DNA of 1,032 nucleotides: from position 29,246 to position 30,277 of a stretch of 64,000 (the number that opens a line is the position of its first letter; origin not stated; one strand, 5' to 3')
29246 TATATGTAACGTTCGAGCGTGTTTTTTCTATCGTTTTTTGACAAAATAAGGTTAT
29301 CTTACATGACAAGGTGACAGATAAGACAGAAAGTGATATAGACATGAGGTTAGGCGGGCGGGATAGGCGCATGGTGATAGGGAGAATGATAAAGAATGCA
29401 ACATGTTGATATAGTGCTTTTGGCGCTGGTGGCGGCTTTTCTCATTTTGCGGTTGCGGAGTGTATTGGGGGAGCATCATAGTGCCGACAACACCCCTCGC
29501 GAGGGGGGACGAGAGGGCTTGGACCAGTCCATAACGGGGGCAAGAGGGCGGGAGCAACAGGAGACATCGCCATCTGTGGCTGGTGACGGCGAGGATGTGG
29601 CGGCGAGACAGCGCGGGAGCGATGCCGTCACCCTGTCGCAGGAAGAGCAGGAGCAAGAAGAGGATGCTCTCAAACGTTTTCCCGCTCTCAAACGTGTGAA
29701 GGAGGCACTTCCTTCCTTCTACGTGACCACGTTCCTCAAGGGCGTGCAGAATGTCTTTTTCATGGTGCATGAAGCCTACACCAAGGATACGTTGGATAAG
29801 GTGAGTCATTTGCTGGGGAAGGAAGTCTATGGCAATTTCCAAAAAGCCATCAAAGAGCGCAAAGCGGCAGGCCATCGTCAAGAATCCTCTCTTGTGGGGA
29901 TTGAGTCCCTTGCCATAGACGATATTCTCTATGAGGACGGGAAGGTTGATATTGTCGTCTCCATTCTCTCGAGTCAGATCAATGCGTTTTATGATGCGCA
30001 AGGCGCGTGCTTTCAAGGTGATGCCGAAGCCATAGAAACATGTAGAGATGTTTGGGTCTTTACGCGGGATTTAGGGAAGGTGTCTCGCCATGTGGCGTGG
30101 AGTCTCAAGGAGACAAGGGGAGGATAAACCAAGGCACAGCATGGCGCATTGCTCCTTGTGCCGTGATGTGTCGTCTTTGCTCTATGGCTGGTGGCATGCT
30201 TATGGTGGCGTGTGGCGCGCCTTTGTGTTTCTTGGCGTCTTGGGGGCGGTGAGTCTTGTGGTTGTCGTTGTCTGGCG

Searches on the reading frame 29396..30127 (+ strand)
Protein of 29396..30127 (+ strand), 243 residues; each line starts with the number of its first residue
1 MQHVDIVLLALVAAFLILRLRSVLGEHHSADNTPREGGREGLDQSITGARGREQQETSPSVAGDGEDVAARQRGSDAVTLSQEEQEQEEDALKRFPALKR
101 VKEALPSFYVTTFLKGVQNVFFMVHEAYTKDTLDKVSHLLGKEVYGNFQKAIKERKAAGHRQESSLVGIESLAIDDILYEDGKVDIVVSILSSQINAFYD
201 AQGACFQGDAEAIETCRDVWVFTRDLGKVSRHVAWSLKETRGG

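Call 36: search_protein_families(library=pfam, proteins=[window:29396-30127:+])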
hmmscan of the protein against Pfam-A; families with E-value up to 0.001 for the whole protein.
window:29396-30127:+ (243 aa): 1 family
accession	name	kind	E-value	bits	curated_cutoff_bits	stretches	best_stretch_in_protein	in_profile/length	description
PF04280.21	Tim44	-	6e-32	111.2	29.6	1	97-240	4-145/147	Tim44-like domain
